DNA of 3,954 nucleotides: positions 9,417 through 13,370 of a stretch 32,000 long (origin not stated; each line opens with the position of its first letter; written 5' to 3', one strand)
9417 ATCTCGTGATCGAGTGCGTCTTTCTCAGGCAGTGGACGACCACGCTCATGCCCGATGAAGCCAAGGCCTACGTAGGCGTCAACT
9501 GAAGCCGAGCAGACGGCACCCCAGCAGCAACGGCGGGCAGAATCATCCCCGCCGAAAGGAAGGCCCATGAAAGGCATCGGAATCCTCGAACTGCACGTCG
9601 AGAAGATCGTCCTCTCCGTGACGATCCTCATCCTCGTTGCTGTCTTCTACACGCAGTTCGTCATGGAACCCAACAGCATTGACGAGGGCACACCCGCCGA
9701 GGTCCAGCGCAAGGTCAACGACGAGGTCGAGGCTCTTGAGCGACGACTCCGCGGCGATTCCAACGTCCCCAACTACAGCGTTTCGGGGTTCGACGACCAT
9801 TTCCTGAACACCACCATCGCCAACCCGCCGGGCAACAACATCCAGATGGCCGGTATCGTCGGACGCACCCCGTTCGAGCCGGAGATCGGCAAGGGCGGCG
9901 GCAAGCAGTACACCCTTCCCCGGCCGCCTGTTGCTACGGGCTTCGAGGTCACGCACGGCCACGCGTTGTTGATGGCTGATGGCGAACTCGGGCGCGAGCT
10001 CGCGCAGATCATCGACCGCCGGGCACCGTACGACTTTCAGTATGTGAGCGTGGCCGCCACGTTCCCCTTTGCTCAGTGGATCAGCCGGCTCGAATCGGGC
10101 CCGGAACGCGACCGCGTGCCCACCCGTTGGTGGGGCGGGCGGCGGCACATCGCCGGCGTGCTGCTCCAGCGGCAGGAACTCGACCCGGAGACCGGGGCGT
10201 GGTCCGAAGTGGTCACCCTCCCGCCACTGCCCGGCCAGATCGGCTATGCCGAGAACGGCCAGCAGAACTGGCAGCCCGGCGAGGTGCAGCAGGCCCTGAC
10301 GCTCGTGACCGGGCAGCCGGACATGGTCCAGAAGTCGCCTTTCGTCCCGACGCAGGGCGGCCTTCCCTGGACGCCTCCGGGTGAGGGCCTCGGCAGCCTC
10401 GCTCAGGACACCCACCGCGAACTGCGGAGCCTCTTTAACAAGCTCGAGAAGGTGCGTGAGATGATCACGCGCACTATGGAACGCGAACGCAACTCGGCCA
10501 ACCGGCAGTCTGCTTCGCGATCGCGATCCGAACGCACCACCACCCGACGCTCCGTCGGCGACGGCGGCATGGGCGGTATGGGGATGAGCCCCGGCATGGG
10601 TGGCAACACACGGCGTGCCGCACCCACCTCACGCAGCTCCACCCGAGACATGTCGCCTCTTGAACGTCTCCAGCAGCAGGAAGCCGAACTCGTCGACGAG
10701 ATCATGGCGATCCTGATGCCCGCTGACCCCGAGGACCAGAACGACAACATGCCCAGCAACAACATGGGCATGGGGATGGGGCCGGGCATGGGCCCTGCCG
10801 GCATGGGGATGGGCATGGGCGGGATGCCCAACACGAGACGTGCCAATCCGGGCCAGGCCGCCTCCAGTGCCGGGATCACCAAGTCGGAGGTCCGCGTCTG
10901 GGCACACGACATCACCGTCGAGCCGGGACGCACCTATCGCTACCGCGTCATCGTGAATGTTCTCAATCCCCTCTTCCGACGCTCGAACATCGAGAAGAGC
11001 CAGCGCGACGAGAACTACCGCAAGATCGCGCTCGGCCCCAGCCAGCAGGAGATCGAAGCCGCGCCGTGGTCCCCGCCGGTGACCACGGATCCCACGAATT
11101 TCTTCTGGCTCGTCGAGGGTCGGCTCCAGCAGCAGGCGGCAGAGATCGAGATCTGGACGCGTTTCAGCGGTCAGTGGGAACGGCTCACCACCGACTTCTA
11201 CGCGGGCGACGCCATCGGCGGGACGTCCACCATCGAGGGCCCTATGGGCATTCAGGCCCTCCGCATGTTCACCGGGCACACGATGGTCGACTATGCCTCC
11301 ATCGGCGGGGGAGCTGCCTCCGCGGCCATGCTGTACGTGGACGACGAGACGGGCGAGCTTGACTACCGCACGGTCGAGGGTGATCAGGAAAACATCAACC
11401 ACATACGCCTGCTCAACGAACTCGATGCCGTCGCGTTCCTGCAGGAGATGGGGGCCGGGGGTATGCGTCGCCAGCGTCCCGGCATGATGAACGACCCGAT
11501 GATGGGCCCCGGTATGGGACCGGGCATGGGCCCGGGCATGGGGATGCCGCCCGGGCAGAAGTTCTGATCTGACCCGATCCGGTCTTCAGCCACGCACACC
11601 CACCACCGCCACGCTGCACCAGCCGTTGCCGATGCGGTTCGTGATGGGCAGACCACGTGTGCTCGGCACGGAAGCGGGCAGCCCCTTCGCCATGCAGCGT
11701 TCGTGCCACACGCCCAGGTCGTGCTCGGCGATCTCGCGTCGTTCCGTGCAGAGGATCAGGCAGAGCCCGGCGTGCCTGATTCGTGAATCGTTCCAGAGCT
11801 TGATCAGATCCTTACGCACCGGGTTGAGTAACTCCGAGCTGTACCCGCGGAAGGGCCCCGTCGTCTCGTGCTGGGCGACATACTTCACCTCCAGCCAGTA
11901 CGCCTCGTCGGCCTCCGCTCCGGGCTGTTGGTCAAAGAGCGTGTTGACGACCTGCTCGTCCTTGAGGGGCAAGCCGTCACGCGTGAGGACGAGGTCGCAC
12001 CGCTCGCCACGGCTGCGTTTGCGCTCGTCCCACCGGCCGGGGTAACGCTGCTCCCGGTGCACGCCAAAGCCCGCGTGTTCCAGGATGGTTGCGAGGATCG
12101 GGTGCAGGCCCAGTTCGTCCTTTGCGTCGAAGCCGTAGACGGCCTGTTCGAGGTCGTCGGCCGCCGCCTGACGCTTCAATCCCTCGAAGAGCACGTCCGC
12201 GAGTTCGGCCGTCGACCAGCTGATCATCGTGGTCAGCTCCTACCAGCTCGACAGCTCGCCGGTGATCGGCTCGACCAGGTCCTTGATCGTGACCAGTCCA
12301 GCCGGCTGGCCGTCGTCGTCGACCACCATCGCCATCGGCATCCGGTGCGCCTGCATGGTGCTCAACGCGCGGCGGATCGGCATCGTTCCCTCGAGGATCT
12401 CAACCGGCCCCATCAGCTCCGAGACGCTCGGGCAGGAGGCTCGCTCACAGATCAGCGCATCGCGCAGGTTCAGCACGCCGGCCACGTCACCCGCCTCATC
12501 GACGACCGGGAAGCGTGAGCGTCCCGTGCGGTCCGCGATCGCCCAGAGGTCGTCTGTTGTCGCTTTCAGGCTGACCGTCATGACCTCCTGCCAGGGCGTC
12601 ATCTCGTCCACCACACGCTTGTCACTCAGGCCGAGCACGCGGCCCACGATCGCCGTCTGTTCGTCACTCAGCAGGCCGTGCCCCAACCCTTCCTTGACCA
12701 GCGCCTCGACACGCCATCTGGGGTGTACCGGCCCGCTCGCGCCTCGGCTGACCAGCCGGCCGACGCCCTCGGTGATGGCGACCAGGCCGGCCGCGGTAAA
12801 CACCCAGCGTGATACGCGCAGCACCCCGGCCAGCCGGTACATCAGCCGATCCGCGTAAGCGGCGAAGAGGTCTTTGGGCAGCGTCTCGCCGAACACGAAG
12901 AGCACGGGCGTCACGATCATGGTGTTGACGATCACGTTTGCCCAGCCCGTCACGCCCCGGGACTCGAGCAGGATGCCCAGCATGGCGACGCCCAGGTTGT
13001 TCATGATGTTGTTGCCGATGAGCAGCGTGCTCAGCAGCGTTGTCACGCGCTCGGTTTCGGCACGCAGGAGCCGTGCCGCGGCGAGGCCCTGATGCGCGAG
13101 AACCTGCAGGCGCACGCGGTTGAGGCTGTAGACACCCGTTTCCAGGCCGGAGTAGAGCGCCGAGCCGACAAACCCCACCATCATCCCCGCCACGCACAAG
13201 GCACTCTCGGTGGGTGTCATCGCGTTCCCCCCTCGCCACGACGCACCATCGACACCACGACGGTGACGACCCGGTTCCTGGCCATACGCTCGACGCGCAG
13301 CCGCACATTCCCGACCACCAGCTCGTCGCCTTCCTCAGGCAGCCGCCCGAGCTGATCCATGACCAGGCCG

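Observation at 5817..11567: Orphan PilM-PilN fusion heading a three-gene envelope module with periplasmic Met/Gly/Pro tracts and no pilus or secretion partners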

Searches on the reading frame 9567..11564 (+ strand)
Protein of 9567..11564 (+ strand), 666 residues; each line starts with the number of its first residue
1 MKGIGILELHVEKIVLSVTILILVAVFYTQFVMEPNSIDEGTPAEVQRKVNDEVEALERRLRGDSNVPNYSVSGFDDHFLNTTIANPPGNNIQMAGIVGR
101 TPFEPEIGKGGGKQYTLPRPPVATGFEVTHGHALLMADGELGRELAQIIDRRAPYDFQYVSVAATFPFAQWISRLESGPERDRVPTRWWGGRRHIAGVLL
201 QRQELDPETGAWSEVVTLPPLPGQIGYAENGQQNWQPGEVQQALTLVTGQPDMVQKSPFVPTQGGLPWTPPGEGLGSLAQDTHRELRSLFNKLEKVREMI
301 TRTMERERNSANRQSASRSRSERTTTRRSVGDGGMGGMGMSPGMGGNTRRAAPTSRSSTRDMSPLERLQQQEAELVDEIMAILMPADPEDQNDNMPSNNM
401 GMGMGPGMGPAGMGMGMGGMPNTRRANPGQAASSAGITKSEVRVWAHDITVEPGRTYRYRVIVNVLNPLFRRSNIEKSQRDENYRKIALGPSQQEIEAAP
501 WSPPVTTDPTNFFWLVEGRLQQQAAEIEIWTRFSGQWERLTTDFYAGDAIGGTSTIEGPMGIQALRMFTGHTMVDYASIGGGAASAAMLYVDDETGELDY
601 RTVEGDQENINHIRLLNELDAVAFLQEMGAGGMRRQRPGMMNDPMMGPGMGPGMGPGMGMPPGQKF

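Call 4: search_protein_families(library=pfam, proteins=[window:9567-11564:+], max_evalue=1)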
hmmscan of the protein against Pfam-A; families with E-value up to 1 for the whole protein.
window:9567-11564:+ (666 aa): 0 families

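Call 5: search_protein_families(library=ncbifam, proteins=[window:9567-11564:+], max_evalue=1)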
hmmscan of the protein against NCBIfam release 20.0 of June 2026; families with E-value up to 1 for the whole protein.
window:9567-11564:+ (666 aa): 0 families

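Call 17: find_homologous_proteins(query=window:9567-11564:+)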
Query window:9567-11564:+ (666 aa): 42 proteins with E <= 0.001 among 8000 candidates.
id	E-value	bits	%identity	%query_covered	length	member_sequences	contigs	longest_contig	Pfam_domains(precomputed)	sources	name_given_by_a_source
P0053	2.5e-259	880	61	95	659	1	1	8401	-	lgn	-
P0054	1.2e-221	756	54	96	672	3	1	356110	-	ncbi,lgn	ncbi:MAG: hypothetical protein RLN76_06240 [Phycisphaeraceae bacterium]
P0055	2.6e-88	315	30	93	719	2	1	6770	-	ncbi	ncbi:MAG: hypothetical protein Kow00105_12350 [Phycisphaeraceae bacterium]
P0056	1.3e-83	300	38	29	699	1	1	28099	-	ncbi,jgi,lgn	-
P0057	6.2e-82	294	29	49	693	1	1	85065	-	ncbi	ncbi:MAG: hypothetical protein R3C45_07455 [Phycisphaerales bacterium]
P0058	6.2e-81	291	37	27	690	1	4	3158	-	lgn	-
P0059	4.8e-73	265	30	93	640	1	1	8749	-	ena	-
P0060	9.1e-71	257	33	93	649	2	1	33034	-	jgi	jgi:hypothetical protein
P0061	8.0e-70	254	32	91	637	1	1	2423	-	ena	-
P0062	1.6e-67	247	29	87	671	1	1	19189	-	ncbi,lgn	-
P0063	3.9e-65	239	29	91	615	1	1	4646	-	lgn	-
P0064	6.6e-64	235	38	23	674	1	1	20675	-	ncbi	ncbi:MAG: hypothetical protein AAGF84_11530 [Planctomycetota bacterium]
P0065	8.2e-64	234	27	88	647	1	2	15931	-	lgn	-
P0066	1.1e-61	227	29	93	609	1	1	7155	-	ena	-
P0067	2.3e-61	226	28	89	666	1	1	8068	-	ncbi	ncbi:MAG: hypothetical protein AAF916_09990 [Planctomycetota bacterium]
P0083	5.9e-7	46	61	5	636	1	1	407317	-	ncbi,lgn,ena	ncbi:MAG: hypothetical protein ACIAQZ_16410 [Sedimentisphaeraceae bacterium JB056]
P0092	2.0e-4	38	23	72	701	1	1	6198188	-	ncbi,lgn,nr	ncbi:MAG: hypothetical protein JSU70_07695 [Phycisphaerales bacterium]|nr:MAG: hypothetical protein 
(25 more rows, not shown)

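Call 22: search_solved_structures(query=A2, max_evalue=10)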
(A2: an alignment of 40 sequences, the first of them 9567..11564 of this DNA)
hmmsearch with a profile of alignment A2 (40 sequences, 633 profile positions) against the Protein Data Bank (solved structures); distinct sequences matched with E-value up to 10: 26.
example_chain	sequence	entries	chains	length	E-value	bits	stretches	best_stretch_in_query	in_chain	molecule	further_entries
7cu3_B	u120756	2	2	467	0.026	16.9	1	278-365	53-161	Transmembrane protein FAM155A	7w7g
9nox_B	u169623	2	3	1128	0.027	16.9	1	335-406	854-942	miniGs/gust25 | Taste receptor type 1 member 3,Guanine nucleotide-binding protein G(s) subunit alpha isofo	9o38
6xtz_A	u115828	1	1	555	0.14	14.5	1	317-378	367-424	Dally-like, isoform A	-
6wuh_C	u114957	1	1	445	0.16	14.3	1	268-386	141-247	Tom37 domain-containing protein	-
3odn_A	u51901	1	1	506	0.17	14.2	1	311-378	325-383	Dally-like protein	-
9f07_C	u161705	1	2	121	0.18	14.2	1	280-355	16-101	Stathmin-4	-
9nk8_C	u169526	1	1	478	0.18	14.1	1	268-386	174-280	Sam37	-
6wuj_C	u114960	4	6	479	0.18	14.1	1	268-386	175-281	Tom37 domain-containing protein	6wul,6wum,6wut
9nk6_C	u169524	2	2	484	0.19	14.1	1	268-386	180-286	Sam37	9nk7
8v0d_B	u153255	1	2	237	0.22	13.8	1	322-395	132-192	Ubch5B-RING3 of MIB1 fusion protein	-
7wji_D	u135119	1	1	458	0.24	13.7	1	299-365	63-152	Transmembrane protein FAM155A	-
6xiw_B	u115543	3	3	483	0.26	13.6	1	299-365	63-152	Transmembrane protein FAM155A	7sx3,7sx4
7cm3_B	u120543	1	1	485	0.26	13.6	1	299-365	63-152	Transmembrane protein FAM155A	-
9g5b_9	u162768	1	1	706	0.34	13.2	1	294-355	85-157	Nitric oxide-associated protein 1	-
8g2y_A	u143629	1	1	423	0.35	13.2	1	341-430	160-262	MiniG alpha s/q chimera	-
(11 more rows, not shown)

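Call 35: predict_structure(alignment_id=A2)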
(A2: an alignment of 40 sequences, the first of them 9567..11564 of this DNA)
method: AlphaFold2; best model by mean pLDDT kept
length: 666 residues; sequences in the alignment: 40
mean_pLDDT: 78.7   pTM: 0.69
mean pLDDT of the five models: 78.7, 77.4, 76.7, 76.3, 75.3
residues with pLDDT >= 90: 369; 70-90: 94; 50-70: 62; < 50: 141
segments of 3 or more residues with pLDDT < 50: 1-3, 35-37, 64-73, 87-108, 326-352, 394-434, 632-666
pLDDT, mean of each block of 10 residues (from residue 1): 56 89 87 59 76 83 51 57 53 38 46 92 97 93 93 89 97 96 94 95 97 97 92 81 92 94 86 90 97 97 96 85 53 39 42 52 93 96 77 46 41 40 39 62 97 97 97 93 94 97 97 95 96 93 97 86 91 92 82 96 95 96 87 45 39 37 35
secondary structure, 60 per line:
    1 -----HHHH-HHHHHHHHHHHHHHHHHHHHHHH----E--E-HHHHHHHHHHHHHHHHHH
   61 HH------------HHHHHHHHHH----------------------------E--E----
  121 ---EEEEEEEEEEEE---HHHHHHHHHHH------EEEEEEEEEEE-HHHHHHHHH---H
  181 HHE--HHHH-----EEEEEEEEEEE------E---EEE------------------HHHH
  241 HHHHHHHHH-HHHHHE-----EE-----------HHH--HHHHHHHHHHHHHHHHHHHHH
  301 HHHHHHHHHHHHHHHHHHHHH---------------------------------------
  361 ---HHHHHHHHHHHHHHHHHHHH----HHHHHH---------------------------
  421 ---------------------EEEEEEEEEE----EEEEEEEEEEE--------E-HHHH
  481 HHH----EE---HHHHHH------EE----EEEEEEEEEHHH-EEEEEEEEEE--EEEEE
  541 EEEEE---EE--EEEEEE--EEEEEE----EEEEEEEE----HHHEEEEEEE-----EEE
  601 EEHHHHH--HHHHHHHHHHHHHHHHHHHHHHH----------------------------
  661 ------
elements in order (helices of 4 or more, strands of 3 or more residues): H6-9 H11-33 H43-62 H75-84 E124-135 H139-149 E156-166 H168-176 H186-189 E195-205 E216-218 H237-249 H251-255 H280-321 H364-383 H388-393 E442-451 E456-466 H477-483 H493-498 E511-519 E524-533 E536-545 E553-558 E561-566 E571-578 E586-592 E598-602 H603-607 H610-632

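Call 38: fold_search(model_id=the predicted structure, library=pdb)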
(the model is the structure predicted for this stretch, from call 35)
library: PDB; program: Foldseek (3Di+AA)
matches with E <= 10: 528; with E <= 0.001: 0
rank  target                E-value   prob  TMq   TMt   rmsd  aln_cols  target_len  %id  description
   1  7xad_H                5.3e-02  0.12  0.07  0.15  13.1       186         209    9  Crystal strucutre of PD-L1 and DBL2_02 designed protein binder (released 2023-04-12)
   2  4zto_H                1.3e-01  0.08  0.07  0.14  14.3       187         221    9  Fab/epitope complex structure of rabbit monoclonal antibody R53 targeting an epitope in HIV-1 gp120 C4 region (released 2015-08-19)
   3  8q87_BA               1.5e-01  0.09  0.05  0.10  18.8       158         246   12  Structure of the G. gallus 80S rotated ribosome in complex with eEF2 and SERBP1 (released 2024-08-28)
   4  5utk_A                1.5e-01  0.06  0.06  0.11  21.8       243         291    9  Crystal structure of the membrane proximal three fibronectin type III (FNIII) domains of Tie2 (Tie2[FNIIIa-c]) (released 2017-04-12)
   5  1gt1_A                2.1e-01  0.21  0.07  0.23  19.8       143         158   10  Complex of Bovine Odorant Binding Protein with Aminoanthracene and pyrazine (released 2003-10-03)
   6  8q7z_BA               2.1e-01  0.08  0.05  0.10  18.8       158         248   12  Structure of the G. gallus 80S non-rotated ribosome (released 2024-08-28)
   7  1pbo_B                2.2e-01  0.21  0.08  0.24  19.5       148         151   11  COMPLEX OF BOVINE ODORANT BINDING PROTEIN (OBP) WITH A SELENIUM CONTAINING ODORANT (released 1997-07-23)
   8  4z18_B                2.2e-01  0.10  0.08  0.17  11.2       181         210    8  CRYSTAL STRUCTURE OF HUMAN PD-L1 (released 2015-04-15)
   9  1g85_A                2.4e-01  0.23  0.08  0.25  17.1       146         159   10  CRYSTAL STRUCTURE OF BOVINE ODORANT BINDING PROTEIN COMPLEXED WITH IS NATURAL LIGAND (released 2002-06-26)
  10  7r81_D1               2.4e-01  0.13  0.05  0.11  15.2       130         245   12  Structure of the translating Neurospora crassa ribosome arrested by cycloheximide (released 2021-12-01)
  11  5jdr_B                2.4e-01  0.08  0.07  0.15  11.6       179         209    9  Structure of PD-L1 (released 2017-04-12)
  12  2hlv                  2.5e-01  0.18  0.08  0.24  14.1       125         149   13  Bovine Odorant Binding Protein deswapped triple mutant (released 2008-03-25)
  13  5ius_D                2.6e-01  0.08  0.06  0.15  13.2       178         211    8  Crystal structure of human PD-L1 in complex with high affinity PD-1 mutant (released 2016-09-28)
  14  8ysz_B                2.6e-01  0.05  0.07  0.09  20.2       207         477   10  Cryo-EM structure of the complex IR with three IGF-II (released 2025-03-26)
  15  8bnq_A                2.6e-01  0.04  0.05  0.09  16.1       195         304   10  Crystal structure of the FnIII-tandem A84-A86 from the A-band of titin (released 2023-04-12)
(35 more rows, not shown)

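Call 43: find_encoding_contigs(protein=P0083, flank=10000, max_places=1)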
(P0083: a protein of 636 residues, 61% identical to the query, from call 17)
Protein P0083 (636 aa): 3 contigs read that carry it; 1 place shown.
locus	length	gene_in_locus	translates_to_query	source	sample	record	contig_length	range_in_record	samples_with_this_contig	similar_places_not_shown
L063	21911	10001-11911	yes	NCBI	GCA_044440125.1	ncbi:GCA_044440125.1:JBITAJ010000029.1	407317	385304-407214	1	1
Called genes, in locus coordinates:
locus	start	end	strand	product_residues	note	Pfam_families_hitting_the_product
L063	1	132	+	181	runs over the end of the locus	PF07589:PEP_exosort_dom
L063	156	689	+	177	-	PF07589:PEP_exosort_dom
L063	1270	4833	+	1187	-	PF01855:POR_N, PF17147:PFOR_II, PF01558:POR, PF10371:EKR, PF00037:Fer4 (weak), PF12837:Fer4_6 (weak), PF12838:Fer4_7, PF02775:TPP_enzyme_C, +5 more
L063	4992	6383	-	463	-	PF00919:UPF0004, PF04055:Radical_SAM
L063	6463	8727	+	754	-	-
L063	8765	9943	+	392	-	-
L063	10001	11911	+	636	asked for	-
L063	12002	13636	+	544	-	PF02321:OEP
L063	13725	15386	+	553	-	PF25954:Beta-barrel_RND_2 (weak), PF25990:Beta-barrel_YknX, PF26002:Beta-barrel_AprE (faint), PF25989:YknX_C (weak)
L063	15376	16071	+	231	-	PF00005:ABC_tran, PF13304:AAA_21 (faint)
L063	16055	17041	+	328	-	-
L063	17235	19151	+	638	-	PF02824:TGS, PF07973:tRNA_SAD, PF00587:tRNA-synt_2b, PF03129:HGTP_anticodon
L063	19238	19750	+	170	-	PF05198:IF3_N, PF00707:IF3_C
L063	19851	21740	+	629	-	PF00005:ABC_tran, PF02463:SMC_N (faint), PF13191:AAA_16 (faint), PF13555:AAA_29 (faint), PF00006:ATP-synt_ab (faint), PF12848:ABC_tran_Xtn, PF00005:ABC_tran, PF16326:ABC_tran_CTD, +4 more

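Call 44: find_encoding_contigs(protein=P0092, flank=10000, max_places=1)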
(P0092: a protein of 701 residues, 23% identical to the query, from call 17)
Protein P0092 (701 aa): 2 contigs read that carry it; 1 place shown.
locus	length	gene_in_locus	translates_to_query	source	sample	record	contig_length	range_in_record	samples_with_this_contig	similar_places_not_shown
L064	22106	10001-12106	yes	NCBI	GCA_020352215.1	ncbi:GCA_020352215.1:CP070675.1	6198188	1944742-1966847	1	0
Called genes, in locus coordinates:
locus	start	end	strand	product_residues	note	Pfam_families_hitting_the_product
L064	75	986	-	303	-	PF00248:Aldo_ket_red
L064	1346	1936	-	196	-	-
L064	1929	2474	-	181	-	-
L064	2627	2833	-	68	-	-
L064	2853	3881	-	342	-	-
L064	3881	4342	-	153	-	-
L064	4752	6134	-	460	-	PF00919:UPF0004, PF04055:Radical_SAM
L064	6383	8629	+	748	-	PF11104:PilM_2, PF06723:MreB_Mbl (faint), PF14450:FtsA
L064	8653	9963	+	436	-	-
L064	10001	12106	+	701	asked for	-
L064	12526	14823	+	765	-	-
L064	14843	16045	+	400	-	-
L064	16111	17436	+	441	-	PF05221:AdoHcyase, PF02826:2-Hacid_dh_C (weak), PF00670:AdoHcyase_NAD, PF07991:KARI_N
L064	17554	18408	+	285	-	-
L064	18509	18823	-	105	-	-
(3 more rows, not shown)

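Call 45: search_protein_families(library=pfam, alignment_id=A2, max_evalue=1)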
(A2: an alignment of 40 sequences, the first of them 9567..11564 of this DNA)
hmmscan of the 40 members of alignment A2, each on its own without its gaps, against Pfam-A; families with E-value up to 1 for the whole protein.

A. member 1, window:9567-11564:+ (666 aa): 0 families

B. families by the number of members that match (of 40 scanned): 45 families (the first 25 are shown)
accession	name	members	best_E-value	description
PF16326.10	ABC_tran_CTD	4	0.003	ABC transporter C-terminal domain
PF13624.11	SurA_N_3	3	0.047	SurA-like N-terminal domain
PF04102.17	SlyX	2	0.037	SlyX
PF15068.11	FAM101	2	0.043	FAM101 family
PF00394.28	Cu-oxidase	2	0.15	Multicopper oxidase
PF18595.6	Nuf2_DHR10-like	2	0.16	Nuf2, DHR10-like domain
PF25764.1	KIF21A_4th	2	0.3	KIF21A-like domain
PF14362.11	DUF4407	2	0.4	Domain of unknown function (DUF4407)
PF14559.12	TPR_19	1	0.024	Tetratricopeptide repeat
PF03285.20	Paralemmin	1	0.025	Paralemmin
PF12761.13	End3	1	0.025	Actin cytoskeleton-regulatory complex protein END3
PF17098.10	Wtap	1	0.033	WTAP/Mum2p family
PF08287.16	DASH_Spc19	1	0.036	Spc19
PF00261.25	Tropomyosin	1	0.046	Tropomyosin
PF21943.1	TetR_C_46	1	0.055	Tetracyclin repressor-like, C-terminal domain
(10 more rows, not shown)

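Call 64: search_protein_families(library=ncbifam, alignment_id=A2, max_evalue=5)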
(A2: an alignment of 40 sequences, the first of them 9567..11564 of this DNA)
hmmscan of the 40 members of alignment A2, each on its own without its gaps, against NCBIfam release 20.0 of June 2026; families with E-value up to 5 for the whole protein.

A. member 1, window:9567-11564:+ (666 aa): 0 families

B. families by the number of members that match (of 40 scanned): 25 families
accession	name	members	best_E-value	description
NF045487.1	ASRP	3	0.00018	archaea-specific SMC-related protein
NF008074.0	PRK10811.1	2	0.011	ribonuclease E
TIGR01554.3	major_cap_HK97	2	0.055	phage major capsid protein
NF047640.1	gliding_AgmC_N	2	0.075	adventurous gliding motility protein AgmC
TIGR03390.1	ascorbOXfungal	2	0.14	L-ascorbate oxidase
TIGR02976.1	phageshock_pspB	2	3.7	envelope stress response membrane protein PspB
NF050005.1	ABC_ATPase_Uup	1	0.0025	ATP-binding cassette ATPase Uup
NF008358.0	PRK11147.1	1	0.0028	ABC transporter ATP-binding protein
NF033930.1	pneumo_PspA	1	0.0078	pneumococcal surface protein A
TIGR03142.1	cytochro_ccmI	1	0.017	c-type cytochrome biogenesis protein CcmI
NF040658.1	Myxo_OME_TraC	1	0.029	outer membrane exchange accessory lipoprotein TraC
NF007655.0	PRK10325.1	1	0.039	nucleotide exchange factor GrpE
NF047891.1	BREXATPasePglY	1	0.071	BREX-2 system ATPase PglY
NF002506.1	PRK01885.1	1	0.14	transcription elongation factor GreB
NF047976.1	lactonase_AhlS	1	0.14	AhlS family quorum-quenching N-acyl homoserine lactonase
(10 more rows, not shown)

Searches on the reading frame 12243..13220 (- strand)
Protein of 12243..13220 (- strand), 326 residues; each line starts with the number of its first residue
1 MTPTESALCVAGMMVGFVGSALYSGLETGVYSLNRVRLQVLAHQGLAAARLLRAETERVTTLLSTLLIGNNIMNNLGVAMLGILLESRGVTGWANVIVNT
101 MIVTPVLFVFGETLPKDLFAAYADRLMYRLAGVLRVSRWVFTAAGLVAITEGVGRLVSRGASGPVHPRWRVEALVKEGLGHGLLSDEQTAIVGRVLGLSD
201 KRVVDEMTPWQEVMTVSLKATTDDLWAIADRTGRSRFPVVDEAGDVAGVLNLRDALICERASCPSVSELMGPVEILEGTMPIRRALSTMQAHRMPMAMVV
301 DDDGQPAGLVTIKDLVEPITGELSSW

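Call 7: search_protein_families(library=pfam, proteins=[window:12243-13220:-], max_evalue=0.001)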
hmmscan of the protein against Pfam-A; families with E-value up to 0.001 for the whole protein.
window:12243-13220:- (326 aa): 2 families
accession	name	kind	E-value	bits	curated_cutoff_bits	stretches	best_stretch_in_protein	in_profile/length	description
PF01595.25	CNNM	-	1.2e-27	97.2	28.4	1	15-186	5-179/181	Cyclin M transmembrane N-terminal domain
PF00571.33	CBS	-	4.4e-15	56.2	24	2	267-317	2-53/57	CBS domain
